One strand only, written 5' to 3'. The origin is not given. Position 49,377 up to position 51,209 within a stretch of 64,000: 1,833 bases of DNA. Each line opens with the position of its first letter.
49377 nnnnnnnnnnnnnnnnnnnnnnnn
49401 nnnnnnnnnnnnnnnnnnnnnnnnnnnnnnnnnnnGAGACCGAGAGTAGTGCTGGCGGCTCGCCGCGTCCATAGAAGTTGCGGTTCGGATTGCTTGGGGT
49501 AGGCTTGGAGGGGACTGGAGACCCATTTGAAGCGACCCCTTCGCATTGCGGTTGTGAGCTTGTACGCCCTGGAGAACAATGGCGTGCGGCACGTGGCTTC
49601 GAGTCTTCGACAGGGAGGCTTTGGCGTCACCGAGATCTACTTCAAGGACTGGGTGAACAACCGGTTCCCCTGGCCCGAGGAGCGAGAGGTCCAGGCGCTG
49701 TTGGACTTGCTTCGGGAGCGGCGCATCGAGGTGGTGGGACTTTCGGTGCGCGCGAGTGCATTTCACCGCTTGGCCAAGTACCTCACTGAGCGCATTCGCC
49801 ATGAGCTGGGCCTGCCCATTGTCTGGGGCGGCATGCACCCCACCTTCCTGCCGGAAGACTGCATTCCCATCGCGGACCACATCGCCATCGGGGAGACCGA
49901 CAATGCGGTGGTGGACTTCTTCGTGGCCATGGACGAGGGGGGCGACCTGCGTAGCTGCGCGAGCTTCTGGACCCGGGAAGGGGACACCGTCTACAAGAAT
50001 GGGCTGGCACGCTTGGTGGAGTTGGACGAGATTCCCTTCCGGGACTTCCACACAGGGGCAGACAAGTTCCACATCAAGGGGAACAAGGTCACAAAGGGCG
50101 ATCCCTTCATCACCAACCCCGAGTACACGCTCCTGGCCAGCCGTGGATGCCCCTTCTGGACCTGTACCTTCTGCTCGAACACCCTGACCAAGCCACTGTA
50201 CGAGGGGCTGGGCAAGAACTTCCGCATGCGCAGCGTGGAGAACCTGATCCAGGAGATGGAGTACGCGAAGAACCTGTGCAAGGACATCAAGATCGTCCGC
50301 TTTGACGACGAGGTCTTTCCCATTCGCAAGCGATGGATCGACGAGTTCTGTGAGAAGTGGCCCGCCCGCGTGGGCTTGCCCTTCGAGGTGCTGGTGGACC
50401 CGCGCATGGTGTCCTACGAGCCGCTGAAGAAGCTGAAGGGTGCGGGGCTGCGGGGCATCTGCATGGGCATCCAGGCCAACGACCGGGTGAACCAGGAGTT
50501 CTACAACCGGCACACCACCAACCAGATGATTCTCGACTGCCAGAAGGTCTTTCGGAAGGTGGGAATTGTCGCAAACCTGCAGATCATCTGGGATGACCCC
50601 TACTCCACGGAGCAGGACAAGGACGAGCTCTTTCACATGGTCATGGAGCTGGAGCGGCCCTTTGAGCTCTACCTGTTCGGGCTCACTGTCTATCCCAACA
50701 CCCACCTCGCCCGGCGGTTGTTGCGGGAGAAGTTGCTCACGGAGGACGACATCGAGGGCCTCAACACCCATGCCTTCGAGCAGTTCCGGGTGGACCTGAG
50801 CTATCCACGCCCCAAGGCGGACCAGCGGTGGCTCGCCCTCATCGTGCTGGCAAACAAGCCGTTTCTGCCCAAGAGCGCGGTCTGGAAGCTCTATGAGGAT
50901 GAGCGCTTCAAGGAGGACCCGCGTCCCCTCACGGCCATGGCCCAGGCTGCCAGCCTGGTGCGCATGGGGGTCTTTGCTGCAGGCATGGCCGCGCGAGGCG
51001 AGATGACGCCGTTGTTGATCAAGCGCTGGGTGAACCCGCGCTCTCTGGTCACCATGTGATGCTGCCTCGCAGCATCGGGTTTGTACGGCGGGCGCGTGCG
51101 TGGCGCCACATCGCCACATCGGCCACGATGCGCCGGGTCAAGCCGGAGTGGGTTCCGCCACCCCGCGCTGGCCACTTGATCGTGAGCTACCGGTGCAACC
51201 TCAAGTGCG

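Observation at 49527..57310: Radical-SAM-centred accessory neighbourhood with no recognisable pathway assignment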

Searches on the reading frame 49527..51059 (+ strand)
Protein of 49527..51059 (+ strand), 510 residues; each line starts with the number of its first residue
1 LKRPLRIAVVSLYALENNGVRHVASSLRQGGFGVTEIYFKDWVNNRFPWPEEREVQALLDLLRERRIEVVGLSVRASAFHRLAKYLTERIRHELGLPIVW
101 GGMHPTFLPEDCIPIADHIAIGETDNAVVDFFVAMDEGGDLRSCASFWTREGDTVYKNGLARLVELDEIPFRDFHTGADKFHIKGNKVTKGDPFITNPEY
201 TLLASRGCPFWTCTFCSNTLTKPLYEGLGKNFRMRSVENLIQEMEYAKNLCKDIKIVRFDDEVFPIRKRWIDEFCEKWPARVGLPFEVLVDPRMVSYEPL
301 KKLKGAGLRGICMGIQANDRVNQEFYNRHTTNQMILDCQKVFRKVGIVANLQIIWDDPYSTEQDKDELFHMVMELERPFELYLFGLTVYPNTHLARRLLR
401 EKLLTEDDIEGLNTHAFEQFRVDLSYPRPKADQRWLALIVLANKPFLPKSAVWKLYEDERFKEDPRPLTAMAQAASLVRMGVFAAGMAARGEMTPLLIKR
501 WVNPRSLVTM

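Call 4: search_protein_families(library=pfam, proteins=[window:49527-51059:+], max_evalue=0.01)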
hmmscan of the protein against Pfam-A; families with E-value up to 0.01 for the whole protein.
window:49527-51059:+ (510 aa): 2 families
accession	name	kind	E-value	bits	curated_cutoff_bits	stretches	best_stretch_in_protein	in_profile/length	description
PF02310.24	B12-binding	-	3.6e-12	46.6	32.1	1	10-130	7-119/121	B12 binding domain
PF04055.27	Radical_SAM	-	5.6e-10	40.1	29.5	1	205-369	4-163/166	Radical SAM superfamily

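Call 5: search_protein_families(library=ncbifam, proteins=[window:49527-51059:+], max_evalue=0.01)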
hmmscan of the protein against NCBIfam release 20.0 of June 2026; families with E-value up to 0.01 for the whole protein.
window:49527-51059:+ (510 aa): 14 families
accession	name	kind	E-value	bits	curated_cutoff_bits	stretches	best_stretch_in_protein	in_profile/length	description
TIGR03471.1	HpnJ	equivalog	1.8e-20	73.3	577.6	1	94-428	96-415/472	hopanoid biosynthesis associated radical SAM protein HpnJ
TIGR04072.2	rSAM_ladder_B12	equivalog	1.7e-18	66.5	360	1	204-407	185-381/443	lipid biosynthesis B12-binding/radical SAM protein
NF050148.1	rSAM_ApyD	equivalog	5.2e-16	58.2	750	1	57-378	66-370/645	RiPP biosynthesis radical SAM protein ApyD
TIGR04013.1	B12_SAM_MJ_1487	hypoth_equivalog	1.6e-15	56.9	251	1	54-259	30-202/382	TIGR04013 family B12-binding domain/radical SAM domain-containing protein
TIGR02026.1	BchE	equivalog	3.8e-15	55.7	481.35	1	57-394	54-383/497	magnesium-protoporphyrin IX monomethyl ester anaerobic oxidative cyclase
NF038361.1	rSAM_Sden_1168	equivalog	1.6e-11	43.5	575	1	110-277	193-352/560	Sden_1168 family B12-binding radical SAM P-methyltransferase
TIGR04367.1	HpnR_B12_rSAM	equivalog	1.7e-09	36.8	650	1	15-364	20-342/490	hopanoid C-3 methylase HpnR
TIGR03975.1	rSAM_ocin_1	subfamily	1.4e-08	33.7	281.85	1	112-372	178-427/606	RiPP maturation radical SAM C-methyltransferase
TIGR00538.1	hemN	equivalog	2.3e-08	33.3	324.95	1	287-405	141-259/454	oxygen-independent coproporphyrinogen III oxidase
TIGR00539.1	hemN_rel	equivalog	2.8e-07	30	205.4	1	290-405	93-206/361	radical SAM family heme chaperone HemW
TIGR04479.1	bcpD_PhpK_rSAM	subfamily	0.00018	20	600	1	202-364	244-398/504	PhpK family radical SAM P-methyltransferase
NF006067.1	PRK08208.1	equivalog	0.00022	20.3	380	1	285-399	126-240/427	STM4012 family radical SAM protein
TIGR04190.1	B12_SAM_Ta0216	equivalog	0.00026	19.7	500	1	97-252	111-271/554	TIGR04190 family B12-binding domain/radical SAM domain protein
TIGR04385.1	B12_rSAM_cofa1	equivalog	0.00035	19.9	450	1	204-372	200-361/438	B12 lower ligand biosynthesis radical SAM protein BzaD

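Call 8: find_homologous_proteins(query=window:49527-51059:+)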
Query window:49527-51059:+ (510 aa): 363 proteins with E <= 0.001 among 8000 candidates; the best 120 are listed.
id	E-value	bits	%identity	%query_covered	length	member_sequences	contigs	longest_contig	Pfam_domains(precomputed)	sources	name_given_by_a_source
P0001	0.0e+0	1111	91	100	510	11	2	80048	PF04055.28,PF02310.25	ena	-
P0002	6.1e-294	994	82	100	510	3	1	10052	PF04055.28,PF02310.25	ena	-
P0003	2.5e-292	988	86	93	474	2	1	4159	PF04055.28,PF02310.25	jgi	-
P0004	9.8e-291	983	82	100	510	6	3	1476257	PF04055.28,PF02310.25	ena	-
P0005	1.2e-287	973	81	98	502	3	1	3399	PF04055.28,PF02310.25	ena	-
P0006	2.3e-283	959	78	100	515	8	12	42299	PF04055.28,PF02310.25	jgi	jgi:anaerobic magnesium-protoporphyrin IX monomethyl ester cyclase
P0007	1.2e-281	953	80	96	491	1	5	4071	PF04055.28,PF02310.25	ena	-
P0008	6.7e-280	947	78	100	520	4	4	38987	PF04055.28,PF02310.25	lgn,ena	-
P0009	1.5e-279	946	78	100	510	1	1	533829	PF04055.28,PF02310.25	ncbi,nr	ncbi:MAG: cobalamin B12-binding domain-containing protein [Alphaproteobacteria bacterium]|nr:cobalam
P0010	8.9e-279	943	81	95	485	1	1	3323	PF04055.28,PF02310.25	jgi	-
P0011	3.8e-278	941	77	100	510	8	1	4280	PF04055.28,PF02310.25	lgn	-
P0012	4.8e-278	941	77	100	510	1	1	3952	PF04055.28,PF02310.25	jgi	jgi:radical SAM superfamily enzyme YgiQ (UPF0313 family)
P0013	8.9e-278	940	77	100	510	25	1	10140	PF04055.28,PF02310.25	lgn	-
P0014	1.0e-277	940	77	100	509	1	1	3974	PF04055.28,PF02310.25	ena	-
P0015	4.1e-277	938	76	100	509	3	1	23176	PF04055.28,PF02310.25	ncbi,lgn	-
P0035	4.0e-272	922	75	100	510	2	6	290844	PF04055.28,PF02310.25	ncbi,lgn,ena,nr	ncbi:MAG: cobalamin-dependent protein [Myxococcota bacterium]|nr:cobalamin-dependent protein [Myxoco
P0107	7.3e-226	769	62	100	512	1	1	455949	PF04055.28,PF02310.25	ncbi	-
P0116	1.2e-210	719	60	100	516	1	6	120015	PF04055.28,PF02310.25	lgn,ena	-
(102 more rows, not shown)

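Call 9: find_encoding_contigs(protein=P0004, flank=10000, max_places=2)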
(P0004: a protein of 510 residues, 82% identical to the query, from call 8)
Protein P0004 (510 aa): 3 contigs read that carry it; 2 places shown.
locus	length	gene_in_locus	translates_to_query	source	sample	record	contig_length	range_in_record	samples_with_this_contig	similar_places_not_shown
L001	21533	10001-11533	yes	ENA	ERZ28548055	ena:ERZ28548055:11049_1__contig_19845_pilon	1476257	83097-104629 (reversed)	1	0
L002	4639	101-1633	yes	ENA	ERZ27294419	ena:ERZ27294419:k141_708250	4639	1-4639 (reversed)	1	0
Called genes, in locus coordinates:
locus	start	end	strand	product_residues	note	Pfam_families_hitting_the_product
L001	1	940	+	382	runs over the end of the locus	PF03553:Na_H_antiporter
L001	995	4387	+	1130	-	PF00069:Pkinase, PF03109:ABC1 (faint), PF07714:PK_Tyr_Ser-Thr, PF13424:TPR_12 (faint), PF13191:AAA_16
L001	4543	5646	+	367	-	-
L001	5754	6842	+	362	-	-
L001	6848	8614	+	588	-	PF00664:ABC_membrane, PF00005:ABC_tran, PF02463:SMC_N (faint)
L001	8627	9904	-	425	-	PF05368:NmrA (weak), PF13460:NAD_binding_10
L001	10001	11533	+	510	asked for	PF02310:B12-binding, PF04055:Radical_SAM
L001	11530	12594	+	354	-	PF04055:Radical_SAM, PF13186:SPASM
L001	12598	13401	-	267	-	-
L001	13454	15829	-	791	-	PF03483:B3_4, PF03484:B5, PF17759:tRNA_synthFbeta, PF03147:FDX-ACB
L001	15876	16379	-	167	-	PF28469:DUF8410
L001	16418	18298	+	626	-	PF13231:PMT_2 (weak)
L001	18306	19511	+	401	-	PF13650:Asp_protease_2, PF13975:gag-asp_proteas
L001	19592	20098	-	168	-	-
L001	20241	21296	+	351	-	-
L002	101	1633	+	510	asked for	PF02310:B12-binding, PF04055:Radical_SAM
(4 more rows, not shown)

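Call 10: find_encoding_contigs(protein=P0107, flank=10000, max_places=2)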
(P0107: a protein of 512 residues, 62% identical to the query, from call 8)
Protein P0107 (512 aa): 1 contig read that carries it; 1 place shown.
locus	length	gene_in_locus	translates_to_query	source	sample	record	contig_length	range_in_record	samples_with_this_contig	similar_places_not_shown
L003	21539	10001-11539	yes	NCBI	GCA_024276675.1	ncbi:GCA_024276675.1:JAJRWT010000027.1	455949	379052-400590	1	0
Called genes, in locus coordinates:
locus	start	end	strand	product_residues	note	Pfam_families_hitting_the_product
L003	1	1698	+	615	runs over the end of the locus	PF08497:Radical_SAM_N, PF04055:Radical_SAM (weak), PF11842:DUF3362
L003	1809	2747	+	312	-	PF08032:SpoU_sub_bind, PF00588:SpoU_methylase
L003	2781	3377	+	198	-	PF03703:bPH_2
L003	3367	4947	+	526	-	PF03703:bPH_2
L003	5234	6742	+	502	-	-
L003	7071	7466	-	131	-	PF01850:PIN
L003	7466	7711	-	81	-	-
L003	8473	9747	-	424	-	PF13460:NAD_binding_10 (weak)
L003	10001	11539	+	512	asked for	PF02310:B12-binding, PF04055:Radical_SAM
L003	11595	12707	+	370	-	PF04055:Radical_SAM, PF13186:SPASM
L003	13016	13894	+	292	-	PF25231:DUF7847 (weak)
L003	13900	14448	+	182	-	-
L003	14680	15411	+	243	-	-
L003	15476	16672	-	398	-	PF18911:PKD_4, PF00801:PKD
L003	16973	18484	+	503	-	PF00037:Fer4 (faint), PF12837:Fer4_6 (faint), PF13237:Fer4_10, PF01494:FAD_binding_3 (faint), PF03486:HI0933_like (faint), PF00890:FAD_binding_2, PF01266:DAO, PF12831:FAD_oxidored, +3 more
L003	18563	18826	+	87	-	-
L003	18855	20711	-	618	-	PF13522:GATase_6, PF13537:GATase_7, PF00733:Asn_synthase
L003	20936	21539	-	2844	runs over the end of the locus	PF13517:FG-GAP_3 (faint), PF11617:Cu-binding_MopE, PF01839:FG-GAP, PF11617:Cu-binding_MopE, PF01839:FG-GAP (weak), PF11617:Cu-binding_MopE, PF01839:FG-GAP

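Call 11: find_encoding_contigs(protein=P0001, flank=10000, max_places=2)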
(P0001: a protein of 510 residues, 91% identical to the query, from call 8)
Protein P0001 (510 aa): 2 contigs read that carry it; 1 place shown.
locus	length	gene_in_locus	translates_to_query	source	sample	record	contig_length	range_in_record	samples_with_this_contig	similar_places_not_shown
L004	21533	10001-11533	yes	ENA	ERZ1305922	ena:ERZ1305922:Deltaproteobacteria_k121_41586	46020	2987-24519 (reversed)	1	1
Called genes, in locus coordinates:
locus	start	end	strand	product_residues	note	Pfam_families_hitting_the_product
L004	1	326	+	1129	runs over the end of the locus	PF00069:Pkinase, PF03109:ABC1 (faint), PF07714:PK_Tyr_Ser-Thr, PF13191:AAA_16, PF17874:TPR_MalT (faint)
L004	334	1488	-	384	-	-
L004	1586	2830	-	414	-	PF13460:NAD_binding_10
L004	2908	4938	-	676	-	PF01839:FG-GAP (faint), PF13517:FG-GAP_3 (weak)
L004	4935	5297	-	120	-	PF05154:TM2, PF09851:SHOCT (weak)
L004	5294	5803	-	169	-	-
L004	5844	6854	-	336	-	-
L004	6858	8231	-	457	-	PF03062:MBOAT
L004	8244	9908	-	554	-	PF18158:AidB_N, PF02770:Acyl-CoA_dh_M, PF00441:Acyl-CoA_dh_1, PF22924:ACOX_C_alpha1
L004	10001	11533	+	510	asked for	PF02310:B12-binding, PF04055:Radical_SAM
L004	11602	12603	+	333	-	PF04055:Radical_SAM, PF13186:SPASM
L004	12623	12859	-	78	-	-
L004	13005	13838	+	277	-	-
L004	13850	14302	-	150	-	-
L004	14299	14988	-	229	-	-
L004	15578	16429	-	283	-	-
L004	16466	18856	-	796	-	PF03483:B3_4, PF03484:B5, PF17759:tRNA_synthFbeta, PF03147:FDX-ACB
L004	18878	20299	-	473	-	-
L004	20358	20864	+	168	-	-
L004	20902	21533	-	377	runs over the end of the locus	PF13650:Asp_protease_2, PF13975:gag-asp_proteas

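Call 12: find_encoding_contigs(protein=P0035, flank=10000, max_places=2)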
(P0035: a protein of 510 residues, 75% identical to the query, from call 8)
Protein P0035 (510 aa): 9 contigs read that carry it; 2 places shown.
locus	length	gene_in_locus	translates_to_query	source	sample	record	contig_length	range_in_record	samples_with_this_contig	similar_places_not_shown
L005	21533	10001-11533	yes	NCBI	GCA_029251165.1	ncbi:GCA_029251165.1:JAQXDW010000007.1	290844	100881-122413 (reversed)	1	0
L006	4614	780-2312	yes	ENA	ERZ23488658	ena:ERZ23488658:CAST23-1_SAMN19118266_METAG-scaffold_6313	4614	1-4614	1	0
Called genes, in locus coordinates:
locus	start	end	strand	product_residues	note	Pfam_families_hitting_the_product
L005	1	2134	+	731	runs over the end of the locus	PF01839:FG-GAP (faint), PF13517:FG-GAP_3, PF07593:UnbV_ASPIC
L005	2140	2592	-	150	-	-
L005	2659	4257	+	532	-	PF09852:DUF2079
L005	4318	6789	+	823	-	-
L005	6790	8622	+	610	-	-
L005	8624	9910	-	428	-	PF13460:NAD_binding_10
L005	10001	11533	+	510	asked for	PF02310:B12-binding, PF04055:Radical_SAM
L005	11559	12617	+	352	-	PF04055:Radical_SAM, PF13186:SPASM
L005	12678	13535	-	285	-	-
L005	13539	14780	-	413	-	-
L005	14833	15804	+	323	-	PF00535:Glycos_transf_2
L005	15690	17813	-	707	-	PF09586:YfhO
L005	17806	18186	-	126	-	PF04138:GtrA_DPMS_TM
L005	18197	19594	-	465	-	PF06762:LMF1, PF25179:LMF1_C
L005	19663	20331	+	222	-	-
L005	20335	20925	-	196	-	-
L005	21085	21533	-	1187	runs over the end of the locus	PF03190:Thioredox_DsbH, PF13098:Thioredoxin_2 (faint), PF13899:Thioredoxin_7, PF00578:AhpC-TSA, PF01436:NHL (faint), PF08534:Redoxin, PF13905:Thioredoxin_8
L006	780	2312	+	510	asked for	PF02310:B12-binding, PF04055:Radical_SAM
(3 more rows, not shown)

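Call 13: find_encoding_contigs(protein=P0116, flank=10000, max_places=2)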
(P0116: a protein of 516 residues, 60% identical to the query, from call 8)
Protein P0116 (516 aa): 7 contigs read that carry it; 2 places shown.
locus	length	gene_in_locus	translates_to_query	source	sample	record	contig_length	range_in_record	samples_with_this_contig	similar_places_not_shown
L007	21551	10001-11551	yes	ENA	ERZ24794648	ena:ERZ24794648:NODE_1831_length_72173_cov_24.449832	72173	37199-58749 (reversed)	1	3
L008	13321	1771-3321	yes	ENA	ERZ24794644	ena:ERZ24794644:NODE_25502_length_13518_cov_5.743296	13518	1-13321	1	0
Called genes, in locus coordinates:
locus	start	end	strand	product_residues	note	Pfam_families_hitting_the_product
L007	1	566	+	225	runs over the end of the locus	PF21948:LplA-B_cat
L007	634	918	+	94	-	PF00216:Bac_DNA_binding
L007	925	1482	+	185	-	-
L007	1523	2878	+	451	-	PF13638:PIN_4, PF13604:AAA_30 (faint), PF02562:PhoH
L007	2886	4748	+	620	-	PF08497:Radical_SAM_N, PF04055:Radical_SAM (weak), PF11842:DUF3362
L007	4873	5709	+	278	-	PF08032:SpoU_sub_bind, PF00588:SpoU_methylase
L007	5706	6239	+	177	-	PF03703:bPH_2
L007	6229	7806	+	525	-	PF03703:bPH_2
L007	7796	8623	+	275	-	-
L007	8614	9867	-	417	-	PF13460:NAD_binding_10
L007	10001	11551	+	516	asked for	PF02310:B12-binding, PF04055:Radical_SAM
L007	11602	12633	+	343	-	PF04055:Radical_SAM, PF13186:SPASM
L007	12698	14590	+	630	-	-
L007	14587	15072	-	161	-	PF07963:N_methyl (weak)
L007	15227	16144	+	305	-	PF25231:DUF7847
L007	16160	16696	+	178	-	-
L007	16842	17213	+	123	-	PF02627:CMD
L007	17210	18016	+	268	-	-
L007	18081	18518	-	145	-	-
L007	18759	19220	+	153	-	-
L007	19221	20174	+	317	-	PF00962:A_deaminase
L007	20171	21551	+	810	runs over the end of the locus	PF00270:DEAD (weak), PF04851:ResIII, PF13401:AAA_22 (faint)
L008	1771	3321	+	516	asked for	PF02310:B12-binding, PF04055:Radical_SAM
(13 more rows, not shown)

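Call 14: find_encoding_contigs(protein=window:49527-51059:+, flank=10000, max_places=3)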
Protein window:49527-51059:+ (510 aa): 4 contigs read that carry it; 3 places shown.
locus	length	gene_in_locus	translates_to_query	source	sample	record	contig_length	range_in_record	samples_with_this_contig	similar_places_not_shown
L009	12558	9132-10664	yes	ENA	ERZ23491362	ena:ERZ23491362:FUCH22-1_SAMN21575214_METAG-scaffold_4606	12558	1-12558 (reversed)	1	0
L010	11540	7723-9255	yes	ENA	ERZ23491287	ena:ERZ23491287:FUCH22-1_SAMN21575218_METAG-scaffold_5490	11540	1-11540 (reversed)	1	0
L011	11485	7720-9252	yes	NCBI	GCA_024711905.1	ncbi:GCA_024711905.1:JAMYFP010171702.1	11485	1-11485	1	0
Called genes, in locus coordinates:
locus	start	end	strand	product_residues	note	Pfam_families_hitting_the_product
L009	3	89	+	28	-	?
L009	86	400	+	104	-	-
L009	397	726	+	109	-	-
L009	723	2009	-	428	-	PF05368:NmrA (weak), PF13460:NAD_binding_10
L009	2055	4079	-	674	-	PF01839:FG-GAP (faint), PF21348:RGL11_C (faint), PF13517:FG-GAP_3 (weak)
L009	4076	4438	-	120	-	PF05154:TM2, PF09851:SHOCT (weak)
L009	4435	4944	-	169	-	-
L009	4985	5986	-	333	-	-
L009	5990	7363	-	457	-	PF03062:MBOAT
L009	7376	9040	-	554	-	PF18158:AidB_N, PF02770:Acyl-CoA_dh_M, PF00441:Acyl-CoA_dh_1, PF22924:ACOX_C_alpha1 (weak)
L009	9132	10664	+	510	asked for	PF02310:B12-binding, PF04055:Radical_SAM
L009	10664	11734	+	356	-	PF04055:Radical_SAM, PF13186:SPASM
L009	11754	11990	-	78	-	-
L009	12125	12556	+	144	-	?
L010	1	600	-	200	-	?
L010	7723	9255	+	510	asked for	PF02310:B12-binding, PF04055:Radical_SAM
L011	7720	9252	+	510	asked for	PF02310:B12-binding, PF04055:Radical_SAM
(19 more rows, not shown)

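Call 15: search_solved_structures(query=window:49527-51059:+, max_evalue=0.01)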
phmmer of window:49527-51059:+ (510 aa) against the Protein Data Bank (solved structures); distinct sequences matched with E-value up to 0.01: 1.
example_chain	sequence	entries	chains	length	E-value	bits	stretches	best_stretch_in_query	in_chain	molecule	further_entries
1olt_A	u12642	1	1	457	0.00058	21.8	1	285-402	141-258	OXYGEN-INDEPENDENT COPROPORPHYRINOGEN III OXIDASE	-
